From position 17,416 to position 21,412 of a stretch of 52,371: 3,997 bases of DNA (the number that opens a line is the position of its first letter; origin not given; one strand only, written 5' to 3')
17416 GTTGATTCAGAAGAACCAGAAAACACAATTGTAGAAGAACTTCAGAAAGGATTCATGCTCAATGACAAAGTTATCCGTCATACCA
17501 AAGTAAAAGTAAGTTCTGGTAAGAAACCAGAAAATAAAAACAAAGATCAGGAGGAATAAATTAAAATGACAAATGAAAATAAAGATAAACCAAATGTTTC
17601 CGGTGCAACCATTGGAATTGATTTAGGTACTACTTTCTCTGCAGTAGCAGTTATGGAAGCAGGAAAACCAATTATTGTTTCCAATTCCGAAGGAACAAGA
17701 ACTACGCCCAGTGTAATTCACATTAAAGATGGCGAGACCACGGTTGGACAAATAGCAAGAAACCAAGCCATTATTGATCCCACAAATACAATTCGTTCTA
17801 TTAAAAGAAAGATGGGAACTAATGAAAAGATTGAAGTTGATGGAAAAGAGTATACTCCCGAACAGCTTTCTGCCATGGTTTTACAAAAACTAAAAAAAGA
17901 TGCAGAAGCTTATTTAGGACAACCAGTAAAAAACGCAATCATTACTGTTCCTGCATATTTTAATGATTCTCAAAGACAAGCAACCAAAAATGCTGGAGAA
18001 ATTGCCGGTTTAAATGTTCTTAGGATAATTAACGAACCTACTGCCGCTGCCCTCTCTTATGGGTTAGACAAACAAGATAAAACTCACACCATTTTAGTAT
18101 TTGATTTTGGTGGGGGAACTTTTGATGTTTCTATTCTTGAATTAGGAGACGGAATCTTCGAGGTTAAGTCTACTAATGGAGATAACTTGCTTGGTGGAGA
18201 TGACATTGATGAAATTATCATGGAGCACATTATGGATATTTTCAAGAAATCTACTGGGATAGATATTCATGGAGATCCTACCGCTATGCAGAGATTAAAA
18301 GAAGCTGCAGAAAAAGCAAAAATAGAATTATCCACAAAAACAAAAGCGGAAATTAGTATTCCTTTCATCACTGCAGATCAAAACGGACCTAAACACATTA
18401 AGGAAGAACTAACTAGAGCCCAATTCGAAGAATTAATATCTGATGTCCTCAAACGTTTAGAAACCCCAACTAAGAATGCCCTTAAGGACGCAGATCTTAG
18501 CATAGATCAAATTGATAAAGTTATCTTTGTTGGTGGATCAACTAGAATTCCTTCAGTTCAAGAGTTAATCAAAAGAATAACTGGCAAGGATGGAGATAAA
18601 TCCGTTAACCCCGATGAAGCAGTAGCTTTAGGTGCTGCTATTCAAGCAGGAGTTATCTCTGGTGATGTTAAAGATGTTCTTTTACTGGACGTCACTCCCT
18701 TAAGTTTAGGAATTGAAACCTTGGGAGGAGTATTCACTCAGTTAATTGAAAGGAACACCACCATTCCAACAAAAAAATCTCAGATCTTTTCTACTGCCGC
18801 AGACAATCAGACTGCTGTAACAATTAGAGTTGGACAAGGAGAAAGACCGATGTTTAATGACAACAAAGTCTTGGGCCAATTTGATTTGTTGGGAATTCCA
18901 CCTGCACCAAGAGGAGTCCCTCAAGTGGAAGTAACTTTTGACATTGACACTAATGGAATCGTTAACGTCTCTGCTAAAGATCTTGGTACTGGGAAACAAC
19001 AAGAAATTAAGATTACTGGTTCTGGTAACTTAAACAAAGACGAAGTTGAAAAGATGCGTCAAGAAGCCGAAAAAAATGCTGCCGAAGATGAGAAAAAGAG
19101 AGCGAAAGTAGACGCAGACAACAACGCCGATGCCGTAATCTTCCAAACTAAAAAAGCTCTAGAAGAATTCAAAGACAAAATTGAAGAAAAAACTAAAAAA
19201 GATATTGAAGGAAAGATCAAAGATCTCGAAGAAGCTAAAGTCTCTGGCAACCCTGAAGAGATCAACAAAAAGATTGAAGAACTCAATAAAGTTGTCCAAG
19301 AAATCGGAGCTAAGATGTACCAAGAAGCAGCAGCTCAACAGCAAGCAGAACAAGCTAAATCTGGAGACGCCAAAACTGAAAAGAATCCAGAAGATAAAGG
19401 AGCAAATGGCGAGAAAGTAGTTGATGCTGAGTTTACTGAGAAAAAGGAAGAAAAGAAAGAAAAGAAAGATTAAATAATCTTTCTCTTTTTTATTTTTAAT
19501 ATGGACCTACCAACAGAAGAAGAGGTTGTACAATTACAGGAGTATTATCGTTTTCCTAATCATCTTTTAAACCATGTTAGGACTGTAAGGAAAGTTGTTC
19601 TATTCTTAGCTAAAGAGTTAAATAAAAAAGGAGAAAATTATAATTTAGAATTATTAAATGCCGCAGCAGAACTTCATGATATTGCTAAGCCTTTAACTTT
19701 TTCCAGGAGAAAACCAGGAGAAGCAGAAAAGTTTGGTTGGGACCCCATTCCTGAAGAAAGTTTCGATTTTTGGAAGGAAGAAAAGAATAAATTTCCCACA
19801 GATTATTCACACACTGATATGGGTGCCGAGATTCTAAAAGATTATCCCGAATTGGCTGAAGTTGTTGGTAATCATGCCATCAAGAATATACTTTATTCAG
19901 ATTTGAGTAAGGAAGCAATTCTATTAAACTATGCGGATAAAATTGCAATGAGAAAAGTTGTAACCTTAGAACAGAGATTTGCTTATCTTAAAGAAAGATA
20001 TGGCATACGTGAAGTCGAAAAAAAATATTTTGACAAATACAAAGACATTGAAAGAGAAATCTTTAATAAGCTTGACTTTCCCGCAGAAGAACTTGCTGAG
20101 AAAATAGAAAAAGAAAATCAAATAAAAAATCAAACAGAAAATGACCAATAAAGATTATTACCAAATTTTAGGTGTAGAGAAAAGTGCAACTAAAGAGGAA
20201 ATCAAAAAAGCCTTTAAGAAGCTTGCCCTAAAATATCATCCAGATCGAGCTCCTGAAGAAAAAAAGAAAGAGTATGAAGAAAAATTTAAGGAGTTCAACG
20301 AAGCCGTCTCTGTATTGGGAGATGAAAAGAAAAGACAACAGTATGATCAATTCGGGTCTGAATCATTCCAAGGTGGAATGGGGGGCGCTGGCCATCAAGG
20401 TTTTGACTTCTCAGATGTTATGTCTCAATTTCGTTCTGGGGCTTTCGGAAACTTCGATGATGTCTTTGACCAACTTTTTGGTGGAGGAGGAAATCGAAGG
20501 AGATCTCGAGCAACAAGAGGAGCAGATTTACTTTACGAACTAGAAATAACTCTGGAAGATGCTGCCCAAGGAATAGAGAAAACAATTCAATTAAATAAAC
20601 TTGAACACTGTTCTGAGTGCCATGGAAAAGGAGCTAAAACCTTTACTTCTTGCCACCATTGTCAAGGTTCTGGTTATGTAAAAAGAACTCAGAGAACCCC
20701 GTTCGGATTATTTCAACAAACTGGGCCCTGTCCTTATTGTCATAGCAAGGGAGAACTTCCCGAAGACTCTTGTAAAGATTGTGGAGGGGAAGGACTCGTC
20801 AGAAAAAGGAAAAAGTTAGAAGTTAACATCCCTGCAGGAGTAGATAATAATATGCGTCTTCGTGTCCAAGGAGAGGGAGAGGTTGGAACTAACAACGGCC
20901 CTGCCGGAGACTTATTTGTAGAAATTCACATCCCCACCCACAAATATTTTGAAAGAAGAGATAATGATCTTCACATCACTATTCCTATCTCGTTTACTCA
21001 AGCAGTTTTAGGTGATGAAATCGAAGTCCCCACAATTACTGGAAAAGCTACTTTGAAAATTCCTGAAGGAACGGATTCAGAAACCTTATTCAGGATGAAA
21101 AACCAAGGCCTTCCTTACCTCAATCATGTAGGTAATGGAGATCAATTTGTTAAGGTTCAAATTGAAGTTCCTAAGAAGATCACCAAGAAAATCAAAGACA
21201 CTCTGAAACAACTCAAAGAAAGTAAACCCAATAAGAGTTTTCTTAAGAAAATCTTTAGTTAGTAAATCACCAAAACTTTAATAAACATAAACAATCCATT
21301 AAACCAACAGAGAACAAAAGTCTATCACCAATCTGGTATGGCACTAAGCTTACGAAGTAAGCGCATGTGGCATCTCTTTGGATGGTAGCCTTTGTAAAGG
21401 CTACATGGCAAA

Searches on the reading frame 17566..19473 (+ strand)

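Call 84: search_protein_families(library=ncbifam, proteins=[window:17566-19473:+], max_evalue=0.00001)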
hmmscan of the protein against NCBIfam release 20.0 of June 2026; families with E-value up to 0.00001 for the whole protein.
window:17566-19473:+ (635 aa): 13 families
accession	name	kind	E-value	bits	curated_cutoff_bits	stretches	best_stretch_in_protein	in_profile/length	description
NF001413.0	PRK00290.1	equivalog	3.1e-272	904.5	648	1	14-629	3-624/625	molecular chaperone DnaK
TIGR02350.1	prok_dnaK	equivalog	5e-264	877.2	822.55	1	16-586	3-596/596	molecular chaperone DnaK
NF009947.0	PRK13411.1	equivalog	5.1e-245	814.6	1002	2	88-627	100-641/662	molecular chaperone DnaK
NF009946.0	PRK13410.1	equivalog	2.3e-224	746.5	1019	2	93-631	107-647/669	molecular chaperone DnaK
NF003520.0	PRK05183.1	subfamily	3.8e-168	560.7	620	2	89-590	118-610/621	Fe-S protein assembly chaperone HscA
TIGR01991.1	HscA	equivalog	7e-166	553.2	708.55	2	89-589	98-589/600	Fe-S protein assembly chaperone HscA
NF002399.0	PRK01433.1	equivalog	1.6e-112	377.1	743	1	13-579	19-572/595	Fe-S protein assembly chaperone HscA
NF008673.0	PRK11678.1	equivalog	3.1e-23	82.3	331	2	99-204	127-239/450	molecular chaperone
NF010539.0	PRK13927.1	subfamily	4e-17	62.1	293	1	14-358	7-323/339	rod shape-determining protein MreB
TIGR00904.1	mreB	subfamily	2e-15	56.7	365.75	1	15-358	4-323/334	MreB/Mrl family cell shape determining protein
NF010540.1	PRK13929.1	exception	3.9e-14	52.5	515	1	14-360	5-323/334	rod-share determining protein MreBH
TIGR02529.1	EutJ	subfamily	7.6e-14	51.8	152.1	1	103-205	43-139/239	ethanolamine utilization protein EutJ family protein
NF011660.0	PRK15080.1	equivalog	8.2e-12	44.9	182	1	104-201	77-168/277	ethanolamine utilization protein EutJ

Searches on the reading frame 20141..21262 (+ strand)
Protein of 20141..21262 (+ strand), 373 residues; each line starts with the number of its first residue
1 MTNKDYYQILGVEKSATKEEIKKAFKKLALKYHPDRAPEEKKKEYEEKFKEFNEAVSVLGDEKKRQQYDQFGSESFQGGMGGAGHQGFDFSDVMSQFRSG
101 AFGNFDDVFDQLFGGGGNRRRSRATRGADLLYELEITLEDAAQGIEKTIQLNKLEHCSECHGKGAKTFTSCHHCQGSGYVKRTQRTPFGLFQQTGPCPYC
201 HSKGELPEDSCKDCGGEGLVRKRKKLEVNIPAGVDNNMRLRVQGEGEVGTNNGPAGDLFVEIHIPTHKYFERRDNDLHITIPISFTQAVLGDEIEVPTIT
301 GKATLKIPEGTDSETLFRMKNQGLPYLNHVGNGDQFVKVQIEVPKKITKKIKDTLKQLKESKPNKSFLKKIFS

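Call 84: search_protein_families(library=ncbifam, proteins=[window:20141-21262:+], max_evalue=0.00001)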
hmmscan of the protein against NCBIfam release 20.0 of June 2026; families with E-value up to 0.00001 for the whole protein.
window:20141-21262:+ (373 aa): 14 families
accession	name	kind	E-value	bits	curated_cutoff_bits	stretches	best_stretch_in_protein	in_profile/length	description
TIGR02349.1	DnaJ_bact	equivalog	6.2e-128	427.1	377.2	1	5-361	1-353/354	molecular chaperone DnaJ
NF008035.0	PRK10767.1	subfamily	3.8e-126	421.1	338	1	1-363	1-349/374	molecular chaperone DnaJ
NF010894.0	PRK14301.1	equivalog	3.3e-108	362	548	1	1-365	1-357/373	chaperone protein DnaJ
NF010874.0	PRK14281.1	equivalog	1.2e-101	340.7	619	1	3-362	2-373/397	chaperone protein DnaJ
NF010871.0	PRK14278.1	equivalog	7.5e-95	318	502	1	4-364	3-353/378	molecular chaperone DnaJ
NF010872.0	PRK14279.1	equivalog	5.4e-91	305.6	556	1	3-364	8-381/394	molecular chaperone DnaJ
NF010885.0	PRK14292.1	equivalog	2.7e-90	303.1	585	1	4-357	2-344/371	chaperone protein DnaJ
NF010892.0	PRK14299.1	equivalog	3.4e-54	184.1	392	2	1-152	1-154/291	chaperone protein DnaJ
NF007618.0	PRK10266.1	equivalog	1.1e-52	179.4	403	2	223-362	157-294/306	curved DNA-binding protein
NF037946.1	terminal_TopJ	equivalog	6.7e-46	157.2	300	2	3-100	4-93/810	terminal organelle assembly protein TopJ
TIGR03835.1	termin_org_DnaJ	equivalog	9.4e-27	93.8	512.25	1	4-97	2-87/871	terminal organelle assembly protein TopJ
NF050028.1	CldAdptActJ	equivalog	2.9e-11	43.7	150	1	5-68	3-69/93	cold adaptation protein ActJcold adaptation protein ActJ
NF058604.1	RtpA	equivalog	9.8e-08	32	65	0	151-180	5-35/50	anti-TRAP protein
NF006948.0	PRK09430.1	equivalog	3.1e-06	27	162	1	4-36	200-232/267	co-chaperone DjlA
